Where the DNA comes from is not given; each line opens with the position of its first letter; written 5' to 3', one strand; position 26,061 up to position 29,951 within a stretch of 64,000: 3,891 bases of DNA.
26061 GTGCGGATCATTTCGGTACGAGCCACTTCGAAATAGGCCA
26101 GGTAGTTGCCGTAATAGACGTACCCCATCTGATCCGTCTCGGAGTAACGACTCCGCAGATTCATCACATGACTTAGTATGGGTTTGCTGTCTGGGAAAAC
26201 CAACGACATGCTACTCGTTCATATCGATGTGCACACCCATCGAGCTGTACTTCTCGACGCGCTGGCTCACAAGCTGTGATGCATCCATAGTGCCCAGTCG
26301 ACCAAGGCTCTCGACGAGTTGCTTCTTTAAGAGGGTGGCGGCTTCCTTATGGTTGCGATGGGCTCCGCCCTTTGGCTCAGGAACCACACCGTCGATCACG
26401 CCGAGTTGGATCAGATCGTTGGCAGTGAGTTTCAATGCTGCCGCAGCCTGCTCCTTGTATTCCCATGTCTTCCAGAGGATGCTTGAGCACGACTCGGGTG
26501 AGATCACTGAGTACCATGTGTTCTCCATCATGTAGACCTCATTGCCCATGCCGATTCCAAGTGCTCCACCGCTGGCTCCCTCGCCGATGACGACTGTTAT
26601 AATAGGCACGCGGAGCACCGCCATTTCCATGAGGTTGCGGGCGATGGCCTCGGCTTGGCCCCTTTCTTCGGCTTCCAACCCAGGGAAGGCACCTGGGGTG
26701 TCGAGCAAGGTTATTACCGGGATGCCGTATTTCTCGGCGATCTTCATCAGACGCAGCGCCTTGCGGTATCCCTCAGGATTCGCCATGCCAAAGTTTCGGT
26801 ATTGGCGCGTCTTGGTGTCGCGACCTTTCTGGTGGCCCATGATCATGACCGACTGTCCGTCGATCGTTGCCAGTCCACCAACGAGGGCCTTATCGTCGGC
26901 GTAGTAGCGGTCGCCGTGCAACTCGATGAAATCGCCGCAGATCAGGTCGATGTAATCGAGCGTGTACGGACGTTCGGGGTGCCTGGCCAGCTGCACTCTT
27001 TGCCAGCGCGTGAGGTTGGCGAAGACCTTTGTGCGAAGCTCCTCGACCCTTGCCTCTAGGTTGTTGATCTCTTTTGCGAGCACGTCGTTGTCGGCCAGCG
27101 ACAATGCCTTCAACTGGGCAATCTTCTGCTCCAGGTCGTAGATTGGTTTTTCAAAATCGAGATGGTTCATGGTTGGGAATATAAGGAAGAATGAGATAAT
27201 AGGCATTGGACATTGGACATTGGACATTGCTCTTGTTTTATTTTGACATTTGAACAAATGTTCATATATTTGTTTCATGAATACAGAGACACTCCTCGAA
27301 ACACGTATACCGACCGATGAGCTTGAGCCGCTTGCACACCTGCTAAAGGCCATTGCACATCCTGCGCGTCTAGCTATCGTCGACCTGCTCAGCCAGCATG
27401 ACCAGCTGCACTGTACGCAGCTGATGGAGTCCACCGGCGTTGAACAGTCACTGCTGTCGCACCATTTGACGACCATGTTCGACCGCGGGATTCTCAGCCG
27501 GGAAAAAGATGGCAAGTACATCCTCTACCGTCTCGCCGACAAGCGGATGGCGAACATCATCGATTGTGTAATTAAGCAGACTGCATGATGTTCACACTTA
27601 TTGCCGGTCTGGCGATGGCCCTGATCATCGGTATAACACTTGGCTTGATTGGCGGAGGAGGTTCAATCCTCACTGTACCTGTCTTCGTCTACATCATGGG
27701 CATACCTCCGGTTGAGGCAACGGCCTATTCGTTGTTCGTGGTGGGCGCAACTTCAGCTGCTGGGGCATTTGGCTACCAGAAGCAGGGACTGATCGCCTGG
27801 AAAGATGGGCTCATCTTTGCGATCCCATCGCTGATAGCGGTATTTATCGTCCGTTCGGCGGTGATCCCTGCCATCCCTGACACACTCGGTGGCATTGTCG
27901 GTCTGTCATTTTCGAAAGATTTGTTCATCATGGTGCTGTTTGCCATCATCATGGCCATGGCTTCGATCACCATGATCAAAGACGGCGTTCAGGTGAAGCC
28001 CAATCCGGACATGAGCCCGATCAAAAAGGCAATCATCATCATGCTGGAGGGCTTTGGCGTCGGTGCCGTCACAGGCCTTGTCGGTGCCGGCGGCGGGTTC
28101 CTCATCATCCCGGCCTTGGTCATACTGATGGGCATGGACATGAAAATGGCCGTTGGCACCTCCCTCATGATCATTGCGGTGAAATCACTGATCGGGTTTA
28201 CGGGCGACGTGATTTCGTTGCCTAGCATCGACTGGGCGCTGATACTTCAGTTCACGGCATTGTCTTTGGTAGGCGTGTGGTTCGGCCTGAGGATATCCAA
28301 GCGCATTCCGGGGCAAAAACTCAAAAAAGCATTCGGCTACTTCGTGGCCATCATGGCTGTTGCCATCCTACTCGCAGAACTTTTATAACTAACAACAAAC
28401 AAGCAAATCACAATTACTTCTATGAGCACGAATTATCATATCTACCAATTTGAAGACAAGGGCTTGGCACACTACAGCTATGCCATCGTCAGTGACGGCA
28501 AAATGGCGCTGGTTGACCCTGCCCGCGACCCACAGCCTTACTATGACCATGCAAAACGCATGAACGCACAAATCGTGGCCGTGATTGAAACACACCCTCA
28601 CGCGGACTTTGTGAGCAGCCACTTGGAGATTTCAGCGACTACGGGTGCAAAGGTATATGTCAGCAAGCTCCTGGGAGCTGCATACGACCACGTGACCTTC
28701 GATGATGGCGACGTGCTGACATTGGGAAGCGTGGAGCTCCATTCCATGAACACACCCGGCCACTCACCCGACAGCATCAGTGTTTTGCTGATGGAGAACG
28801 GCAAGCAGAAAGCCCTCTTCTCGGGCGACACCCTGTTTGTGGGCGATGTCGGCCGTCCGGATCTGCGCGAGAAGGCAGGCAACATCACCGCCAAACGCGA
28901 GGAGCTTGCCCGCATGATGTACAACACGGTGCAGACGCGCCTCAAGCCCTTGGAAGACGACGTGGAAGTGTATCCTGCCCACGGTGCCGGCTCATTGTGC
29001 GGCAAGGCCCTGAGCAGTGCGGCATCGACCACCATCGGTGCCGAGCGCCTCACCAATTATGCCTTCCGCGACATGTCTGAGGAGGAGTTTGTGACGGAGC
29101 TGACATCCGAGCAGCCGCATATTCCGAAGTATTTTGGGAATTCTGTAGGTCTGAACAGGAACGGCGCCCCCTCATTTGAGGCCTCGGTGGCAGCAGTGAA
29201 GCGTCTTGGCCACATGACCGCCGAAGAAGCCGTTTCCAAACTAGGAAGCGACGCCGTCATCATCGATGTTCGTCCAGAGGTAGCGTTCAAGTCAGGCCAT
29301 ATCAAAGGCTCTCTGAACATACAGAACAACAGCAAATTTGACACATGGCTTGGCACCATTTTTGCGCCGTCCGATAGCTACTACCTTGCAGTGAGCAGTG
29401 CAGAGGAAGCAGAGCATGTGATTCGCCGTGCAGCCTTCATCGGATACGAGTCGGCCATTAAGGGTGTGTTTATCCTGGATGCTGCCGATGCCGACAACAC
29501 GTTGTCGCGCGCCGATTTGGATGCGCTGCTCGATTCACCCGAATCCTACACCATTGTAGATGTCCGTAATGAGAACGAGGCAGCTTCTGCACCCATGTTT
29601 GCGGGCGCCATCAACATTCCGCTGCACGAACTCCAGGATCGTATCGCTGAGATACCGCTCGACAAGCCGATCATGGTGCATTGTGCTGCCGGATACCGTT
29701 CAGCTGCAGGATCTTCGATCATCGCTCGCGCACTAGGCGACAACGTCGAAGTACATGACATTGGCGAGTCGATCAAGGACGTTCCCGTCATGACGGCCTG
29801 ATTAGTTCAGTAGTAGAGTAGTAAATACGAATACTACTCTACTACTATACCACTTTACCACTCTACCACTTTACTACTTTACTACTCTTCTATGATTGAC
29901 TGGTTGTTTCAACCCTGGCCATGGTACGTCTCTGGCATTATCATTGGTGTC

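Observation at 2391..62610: A dispersed family of short-period, mostly TAGT/CTAG-core tandem repeats at gene boundaries (five loci in 64 kb)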

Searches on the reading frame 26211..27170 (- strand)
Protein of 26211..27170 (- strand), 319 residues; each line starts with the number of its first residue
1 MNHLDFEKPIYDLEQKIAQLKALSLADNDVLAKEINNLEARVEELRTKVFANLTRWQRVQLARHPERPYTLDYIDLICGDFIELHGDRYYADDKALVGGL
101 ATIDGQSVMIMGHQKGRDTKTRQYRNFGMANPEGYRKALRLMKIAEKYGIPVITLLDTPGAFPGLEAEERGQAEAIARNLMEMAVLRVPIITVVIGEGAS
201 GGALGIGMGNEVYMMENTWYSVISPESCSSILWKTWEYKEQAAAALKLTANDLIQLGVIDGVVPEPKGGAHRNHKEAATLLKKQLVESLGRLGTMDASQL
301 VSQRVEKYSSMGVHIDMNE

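Call 13: search_protein_families(library=pfam, proteins=[window:26211-27170:-])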
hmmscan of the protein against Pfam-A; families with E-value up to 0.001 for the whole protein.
window:26211-27170:- (319 aa): 2 families
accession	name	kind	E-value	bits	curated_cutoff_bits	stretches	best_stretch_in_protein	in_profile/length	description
PF03255.19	ACCA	-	1.8e-146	487.7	23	1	4-312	2-310/310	Acetyl co-enzyme A carboxylase carboxyltransferase-like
PF01039.27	Carboxyl_trans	-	2.7e-16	59.7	22.3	1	90-242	280-426/493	Carboxyl transferase domain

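Call 14: find_related_loci(query=window:26211-27170:-, collection=genome_contigs, flank=10000)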
Query window:26211-27170:- (319 aa) in genome_contigs; peptide patterns used: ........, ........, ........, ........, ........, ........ (x = any residue, [..] = any of these).
599 stretches matched a pattern (row limit reached: there are more); 591 encode a relative of the query (tblastn E <= 1e-3); the best 80 are kept; 80 distinct loci.
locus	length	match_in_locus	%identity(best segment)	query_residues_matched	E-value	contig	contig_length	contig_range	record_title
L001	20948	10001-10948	76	1-316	7e-168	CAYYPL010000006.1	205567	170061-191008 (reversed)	MAG TPA_asm: uncultured Chitinophagales bacterium isolate SRP319275_co3_126 genome assembly, contig: NODE_79_length_2055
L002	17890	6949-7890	76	1-314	4e-165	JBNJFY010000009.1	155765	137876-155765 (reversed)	MAG: Bacteroidota bacterium isolate Y22_60dBSe2.bin.195 NODE_54_length_155765_cov_62.180322, whole genome shotgun sequen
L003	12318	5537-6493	74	1-319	4e-164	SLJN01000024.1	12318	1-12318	MAG: Balneolales bacterium isolate CSSed165cm_239 CSSed16-5cm-17653, whole genome shotgun sequence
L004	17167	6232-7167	76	1-312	1e-163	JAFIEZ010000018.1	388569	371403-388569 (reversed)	MAG: Bacteroidetes bacterium isolate coassembly_bin.10 k141_77118, whole genome shotgun sequence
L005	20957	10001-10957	73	1-319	6e-163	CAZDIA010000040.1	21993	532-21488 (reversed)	MAG TPA_asm: uncultured Chitinophagales bacterium isolate binchicken_co32_282 genome assembly, contig: NODE_3389_length_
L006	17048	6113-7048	74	1-312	1e-160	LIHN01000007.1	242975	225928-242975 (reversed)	MAG: Bacteroidetes bacterium HLUCCA01 ITZX_scaf_103, whole genome shotgun sequence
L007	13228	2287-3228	75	1-315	1e-158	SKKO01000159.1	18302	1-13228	MAG: Balneolaceae bacterium isolate CSSed162cmA_161 CSSed16-2cmA-6967, whole genome shotgun sequence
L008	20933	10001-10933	74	2-312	2e-156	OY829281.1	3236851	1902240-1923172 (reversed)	MAG: Balneolaceae bacterium isolate c63fa63d-abcb-44aa-a049-ecdd770e9aed genome assembly, chromosome: 1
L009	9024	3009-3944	74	1-312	1e-153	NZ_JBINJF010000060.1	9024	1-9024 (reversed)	Halalkalibaculum sp. DA3122 scaffold_60_length=9025, whole genome shotgun sequence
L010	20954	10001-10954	72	1-319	2e-153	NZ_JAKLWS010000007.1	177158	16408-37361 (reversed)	Rhodohalobacter sulfatireducens strain WB101 scaffold_7_length=177159, whole genome shotgun sequence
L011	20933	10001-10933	73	1-312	3e-153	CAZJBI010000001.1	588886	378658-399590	MAG TPA_asm: uncultured Rhodohalobacter sp. isolate binchicken_co405_143 genome assembly, contig: NODE_4_length_588886_c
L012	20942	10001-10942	72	1-314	2e-153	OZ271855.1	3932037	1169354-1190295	MAG: Balneolaceae bacterium isolate e610c714-0a06-4374-bc96-294cd40dd3e8 genome assembly, chromosome: 1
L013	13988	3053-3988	73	1-312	7e-153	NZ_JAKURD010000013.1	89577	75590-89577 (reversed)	MAG: Gracilimonas sp. isolate ALOHA_A2.5_46 A2.5-Gracilimonas-1_13, whole genome shotgun sequence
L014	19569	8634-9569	73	1-312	5e-153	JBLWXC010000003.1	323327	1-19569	MAG: Balneola sp. isolate EA18-04 A18maxbin.021RE.5K@3, whole genome shotgun sequence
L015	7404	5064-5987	74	4-312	9e-153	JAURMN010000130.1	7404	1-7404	MAG: Balneolales bacterium isolate SFB_Oligo_Co_36 k141_3665096, whole genome shotgun sequence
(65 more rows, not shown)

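Call 16: find_encoding_contigs(protein=window:26211-27170:-, flank=10000, max_places=10)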
Protein window:26211-27170:- (319 aa): no gene with exactly this product is on record in the collection.

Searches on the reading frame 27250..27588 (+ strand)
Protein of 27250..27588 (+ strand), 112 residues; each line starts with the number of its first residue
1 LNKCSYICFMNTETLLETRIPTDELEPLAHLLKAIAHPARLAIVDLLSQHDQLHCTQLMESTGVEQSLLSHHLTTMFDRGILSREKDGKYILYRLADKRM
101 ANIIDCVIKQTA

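Call 13: search_protein_families(library=pfam, proteins=[window:27250-27588:+])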
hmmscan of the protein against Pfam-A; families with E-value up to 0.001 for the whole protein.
window:27250-27588:+ (112 aa): 6 families
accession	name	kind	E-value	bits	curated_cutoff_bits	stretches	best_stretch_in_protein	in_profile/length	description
PF01022.26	HTH_5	-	2.1e-08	34.3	22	1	37-82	1-45/47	Bacterial regulatory protein, arsR family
PF12840.13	HTH_20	-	1.3e-05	25.5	27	1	35-82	1-48/51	Helix-turn-helix domain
PF01047.28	MarR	-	7.6e-05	23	24.6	1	39-87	4-52/59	MarR family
PF13601.12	HTH_34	-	0.00038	21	27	1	40-87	2-49/80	Winged helix DNA-binding domain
PF05584.17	Sulfolobus_pRN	-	0.00067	20.1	20.8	1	54-85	20-51/72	Sulfolobus plasmid regulatory protein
PF09339.16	HTH_IclR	-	0.00077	19.6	22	0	41-85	6-51/52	IclR helix-turn-helix domain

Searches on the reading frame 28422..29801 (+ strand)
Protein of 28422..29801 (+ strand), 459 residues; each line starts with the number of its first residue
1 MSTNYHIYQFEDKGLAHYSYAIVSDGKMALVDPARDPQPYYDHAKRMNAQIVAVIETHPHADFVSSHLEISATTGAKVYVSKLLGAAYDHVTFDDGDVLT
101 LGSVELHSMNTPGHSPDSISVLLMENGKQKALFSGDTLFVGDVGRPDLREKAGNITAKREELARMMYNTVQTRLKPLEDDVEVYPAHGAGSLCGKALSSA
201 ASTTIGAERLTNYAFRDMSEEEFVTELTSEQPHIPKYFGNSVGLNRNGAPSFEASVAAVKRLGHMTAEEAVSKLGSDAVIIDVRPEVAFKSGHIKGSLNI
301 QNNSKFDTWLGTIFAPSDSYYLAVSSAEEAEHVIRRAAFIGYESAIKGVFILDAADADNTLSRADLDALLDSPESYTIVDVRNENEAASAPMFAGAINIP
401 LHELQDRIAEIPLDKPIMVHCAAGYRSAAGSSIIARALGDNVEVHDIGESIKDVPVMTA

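Call 13: search_protein_families(library=pfam, proteins=[window:28422-29801:+])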
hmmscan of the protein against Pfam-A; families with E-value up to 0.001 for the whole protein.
window:28422-29801:+ (459 aa): 2 families
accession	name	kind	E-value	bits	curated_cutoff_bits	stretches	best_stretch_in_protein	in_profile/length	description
PF00581.25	Rhodanese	-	1.5e-17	64.3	22.2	2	266-315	1-57/102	Rhodanese-like domain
PF00753.33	Lactamase_B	-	8.4e-15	55.7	22.7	1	15-157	4-176/196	Metallo-beta-lactamase superfamily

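Call 20: find_homologous_proteins(query=window:28422-29801:+, max_evalue=1e-50)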
Query window:28422-29801:+ (459 aa): 7982 proteins with E <= 1e-50 among 8000 candidates; the best 120 are listed.
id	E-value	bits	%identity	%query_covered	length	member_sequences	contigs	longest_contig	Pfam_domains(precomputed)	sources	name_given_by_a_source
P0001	1.4e-278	942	90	100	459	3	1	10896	PF00581.26,PF00753.34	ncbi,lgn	-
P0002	1.5e-278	942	91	100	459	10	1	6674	PF00581.26,PF00753.34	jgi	jgi:glyoxylase-like metal-dependent hydrolase (beta-lactamase superfamily II)/rhodanese-related sulf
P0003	1.6e-276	935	90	100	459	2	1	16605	PF00581.26,PF00753.34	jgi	jgi:hydroxyacylglutathione hydrolase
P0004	3.2e-275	931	90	100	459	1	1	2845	PF00581.26,PF00753.34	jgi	-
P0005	1.7e-268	909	87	100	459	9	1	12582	PF00581.26,PF00753.34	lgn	-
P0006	2.7e-268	908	89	100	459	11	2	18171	PF00581.26,PF00753.34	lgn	-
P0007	1.8e-266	902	87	100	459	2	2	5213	PF00581.26,PF00753.34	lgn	-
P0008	3.1e-237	806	79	100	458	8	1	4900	PF00581.26,PF00753.34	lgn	-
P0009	3.4e-236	802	77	100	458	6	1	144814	PF00581.26,PF00753.34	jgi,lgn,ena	jgi:glyoxylase-like metal-dependent hydrolase (beta-lactamase superfamily II)/rhodanese-related sulf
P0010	1.7e-229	780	75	100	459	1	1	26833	PF00581.26,PF00753.34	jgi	jgi:hydroxyacylglutathione hydrolase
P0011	3.7e-229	779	75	100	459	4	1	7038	PF00581.26,PF00753.34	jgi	jgi:glyoxylase-like metal-dependent hydrolase (beta-lactamase superfamily II)/rhodanese-related sulf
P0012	1.7e-206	704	69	100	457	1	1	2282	PF00581.26,PF00753.34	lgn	-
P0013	3.3e-206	703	70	100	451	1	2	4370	PF00581.26,PF00753.34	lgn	-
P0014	6.5e-200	683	68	99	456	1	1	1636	PF00581.26,PF00753.34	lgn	-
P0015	3.6e-199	680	66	99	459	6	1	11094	PF00581.26,PF00753.34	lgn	-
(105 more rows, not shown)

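Call 21: find_encoding_contigs(protein=P0001, flank=10000, max_places=4)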
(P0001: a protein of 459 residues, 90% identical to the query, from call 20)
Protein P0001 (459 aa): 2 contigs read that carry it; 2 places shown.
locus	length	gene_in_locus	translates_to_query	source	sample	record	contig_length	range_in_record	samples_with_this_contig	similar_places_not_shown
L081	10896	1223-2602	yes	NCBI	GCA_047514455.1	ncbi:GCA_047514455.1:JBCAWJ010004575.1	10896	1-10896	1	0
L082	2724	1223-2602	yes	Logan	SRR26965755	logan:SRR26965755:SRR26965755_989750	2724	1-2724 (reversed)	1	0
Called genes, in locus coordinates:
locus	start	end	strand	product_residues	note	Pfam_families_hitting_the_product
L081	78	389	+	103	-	PF12840:HTH_20 (weak), PF01022:HTH_5, PF01047:MarR (faint)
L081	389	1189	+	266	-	PF01925:TauE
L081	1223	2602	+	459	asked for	PF00753:Lactamase_B, PF00581:Rhodanese (weak)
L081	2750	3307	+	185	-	PF04143:Sulf_transp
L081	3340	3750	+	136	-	PF20398:DUF6691, PF04143:Sulf_transp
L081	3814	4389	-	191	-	PF03073:TspO_MBR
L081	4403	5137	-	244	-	PF00535:Glycos_transf_2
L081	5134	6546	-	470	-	PF13727:CoA_binding_3, PF02397:Bac_transf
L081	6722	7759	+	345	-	PF01702:TGT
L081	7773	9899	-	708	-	PF13641:Glyco_tranf_2_3, PF00535:Glycos_transf_2, PF13632:Glyco_trans_2_3, PF02709:Glyco_transf_7C (faint), PF13727:CoA_binding_3, PF02397:Bac_transf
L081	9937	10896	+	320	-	?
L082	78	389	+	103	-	PF12840:HTH_20 (weak), PF01022:HTH_5, PF01047:MarR (faint)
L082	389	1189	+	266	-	PF01925:TauE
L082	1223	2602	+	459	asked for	PF00753:Lactamase_B, PF00581:Rhodanese (weak)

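Call 22: find_encoding_contigs(protein=P0003, flank=10000, max_places=4)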
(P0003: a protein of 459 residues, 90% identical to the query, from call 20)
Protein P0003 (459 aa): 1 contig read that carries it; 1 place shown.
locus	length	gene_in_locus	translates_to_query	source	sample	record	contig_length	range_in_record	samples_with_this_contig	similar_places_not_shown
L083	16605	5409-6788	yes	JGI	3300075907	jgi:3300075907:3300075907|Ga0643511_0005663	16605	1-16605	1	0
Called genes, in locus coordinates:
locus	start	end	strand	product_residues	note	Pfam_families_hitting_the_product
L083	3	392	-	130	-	?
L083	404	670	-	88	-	PF09413:DUF2007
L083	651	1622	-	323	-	PF02517:Rce1-like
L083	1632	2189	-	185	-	PF13858:DUF4199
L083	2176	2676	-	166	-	PF09858:DUF2085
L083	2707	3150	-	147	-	PF13279:4HBT_2, PF03061:4HBT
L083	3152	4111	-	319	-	PF03255:ACCA, PF01039:Carboxyl_trans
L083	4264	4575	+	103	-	PF12840:HTH_20 (weak), PF01022:HTH_5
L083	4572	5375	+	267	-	PF01925:TauE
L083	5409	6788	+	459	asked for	PF00753:Lactamase_B, PF00581:Rhodanese (weak)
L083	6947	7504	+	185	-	PF04143:Sulf_transp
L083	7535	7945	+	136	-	PF20398:DUF6691, PF04143:Sulf_transp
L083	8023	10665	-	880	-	PF00989:PAS (weak), PF08447:PAS_3, PF00989:PAS, PF13426:PAS_9, PF14598:PAS_11, PF08447:PAS_3, PF00512:HisKA, PF02518:HATPase_c, +2 more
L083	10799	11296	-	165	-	PF03073:TspO_MBR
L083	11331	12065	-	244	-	PF00535:Glycos_transf_2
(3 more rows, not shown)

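Call 23: find_encoding_contigs(protein=P0006, flank=10000, max_places=4)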
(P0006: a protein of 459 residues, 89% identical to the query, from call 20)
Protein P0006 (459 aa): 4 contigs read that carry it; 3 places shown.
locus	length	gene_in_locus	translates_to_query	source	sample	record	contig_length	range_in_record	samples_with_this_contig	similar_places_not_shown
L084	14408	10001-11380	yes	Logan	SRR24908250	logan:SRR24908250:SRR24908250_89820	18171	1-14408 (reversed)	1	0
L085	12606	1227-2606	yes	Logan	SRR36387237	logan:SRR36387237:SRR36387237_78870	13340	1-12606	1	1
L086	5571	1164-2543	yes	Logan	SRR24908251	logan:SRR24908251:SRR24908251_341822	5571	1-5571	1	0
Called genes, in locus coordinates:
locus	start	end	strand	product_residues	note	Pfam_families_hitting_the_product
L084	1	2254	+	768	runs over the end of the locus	-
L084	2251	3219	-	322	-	PF05368:NmrA (weak), PF01370:Epimerase, PF13460:NAD_binding_10 (weak), PF16363:GDP_Man_Dehyd, PF08338:DUF1731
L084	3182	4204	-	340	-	PF02746:MR_MLE_N (weak), PF13378:MR_MLE_C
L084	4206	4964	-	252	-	PF01148:CTP_transf_1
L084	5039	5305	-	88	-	PF09413:DUF2007 (weak)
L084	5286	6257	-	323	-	PF02517:Rce1-like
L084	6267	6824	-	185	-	PF13858:DUF4199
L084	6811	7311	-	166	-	PF09858:DUF2085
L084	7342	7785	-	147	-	PF13279:4HBT_2, PF03061:4HBT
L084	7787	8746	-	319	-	PF03255:ACCA, PF01039:Carboxyl_trans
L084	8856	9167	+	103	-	PF12840:HTH_20 (weak), PF01022:HTH_5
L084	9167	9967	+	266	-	PF01925:TauE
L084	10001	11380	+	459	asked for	PF00753:Lactamase_B, PF00581:Rhodanese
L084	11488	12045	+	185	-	PF04143:Sulf_transp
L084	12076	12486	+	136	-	PF20398:DUF6691, PF04143:Sulf_transp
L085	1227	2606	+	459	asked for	PF00753:Lactamase_B, PF00581:Rhodanese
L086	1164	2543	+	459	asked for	PF00753:Lactamase_B, PF00581:Rhodanese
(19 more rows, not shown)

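Call 24: find_encoding_contigs(protein=P0009, flank=10000, max_places=4)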
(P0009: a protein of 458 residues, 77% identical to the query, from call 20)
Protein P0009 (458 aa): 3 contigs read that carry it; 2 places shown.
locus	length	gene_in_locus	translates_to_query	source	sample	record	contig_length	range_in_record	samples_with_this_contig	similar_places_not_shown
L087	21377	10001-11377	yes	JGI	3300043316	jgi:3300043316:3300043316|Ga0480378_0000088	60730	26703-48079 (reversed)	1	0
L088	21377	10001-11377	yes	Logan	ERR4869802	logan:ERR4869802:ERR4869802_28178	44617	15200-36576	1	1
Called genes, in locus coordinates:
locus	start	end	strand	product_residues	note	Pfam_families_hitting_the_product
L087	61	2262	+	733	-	-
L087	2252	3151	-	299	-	PF01370:Epimerase, PF05368:NmrA (faint), PF13460:NAD_binding_10 (weak), PF16363:GDP_Man_Dehyd (faint), PF08338:DUF1731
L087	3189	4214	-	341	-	PF02746:MR_MLE_N (faint), PF13378:MR_MLE_C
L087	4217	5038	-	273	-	PF01148:CTP_transf_1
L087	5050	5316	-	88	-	PF09413:DUF2007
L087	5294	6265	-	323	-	PF02517:Rce1-like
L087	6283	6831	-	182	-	PF13858:DUF4199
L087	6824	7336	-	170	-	PF09858:DUF2085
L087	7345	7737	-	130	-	PF13279:4HBT_2, PF03061:4HBT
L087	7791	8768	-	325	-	PF03255:ACCA, PF01039:Carboxyl_trans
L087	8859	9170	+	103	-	PF12840:HTH_20 (weak), PF01022:HTH_5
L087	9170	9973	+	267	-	PF01925:TauE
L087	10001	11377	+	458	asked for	PF00753:Lactamase_B, PF00581:Rhodanese (weak)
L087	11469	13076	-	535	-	-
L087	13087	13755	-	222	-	PF00535:Glycos_transf_2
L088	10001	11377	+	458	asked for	PF00753:Lactamase_B, PF00581:Rhodanese (weak)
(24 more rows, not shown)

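Call 41: list_cluster_members(proteins=[P0001, P0121, P0009, P0127])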
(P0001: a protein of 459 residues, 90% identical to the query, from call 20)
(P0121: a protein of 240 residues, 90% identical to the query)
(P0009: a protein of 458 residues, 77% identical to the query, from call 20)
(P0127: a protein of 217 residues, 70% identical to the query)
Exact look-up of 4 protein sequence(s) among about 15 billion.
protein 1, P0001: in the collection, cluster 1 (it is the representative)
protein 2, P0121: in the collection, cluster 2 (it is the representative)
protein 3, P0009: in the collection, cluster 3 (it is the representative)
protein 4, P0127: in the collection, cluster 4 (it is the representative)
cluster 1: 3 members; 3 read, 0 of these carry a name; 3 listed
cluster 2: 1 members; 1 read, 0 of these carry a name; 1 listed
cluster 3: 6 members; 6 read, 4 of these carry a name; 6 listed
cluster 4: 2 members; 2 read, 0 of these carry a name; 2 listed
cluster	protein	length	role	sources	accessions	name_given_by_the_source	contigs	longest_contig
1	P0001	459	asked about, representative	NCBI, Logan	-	-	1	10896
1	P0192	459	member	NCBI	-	-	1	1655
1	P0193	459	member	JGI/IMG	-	-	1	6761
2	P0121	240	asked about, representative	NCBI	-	-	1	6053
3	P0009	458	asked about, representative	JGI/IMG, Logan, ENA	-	glyoxylase-like metal-dependent hydrolase (beta-lactamase superfamily ...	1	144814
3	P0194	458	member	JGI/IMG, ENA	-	glyoxylase-like metal-dependent hydrolase (beta-lactamase superfamily ...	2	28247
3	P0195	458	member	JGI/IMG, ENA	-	glyoxylase-like metal-dependent hydrolase (beta-lactamase superfamily ...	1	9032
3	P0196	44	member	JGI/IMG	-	hydroxyacylglutathione hydrolase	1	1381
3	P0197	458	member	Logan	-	-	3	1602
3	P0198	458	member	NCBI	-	-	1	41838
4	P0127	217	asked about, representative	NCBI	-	-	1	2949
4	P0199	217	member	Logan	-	-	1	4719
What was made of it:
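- Tried and rejected: They could not be obtained (call 41).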
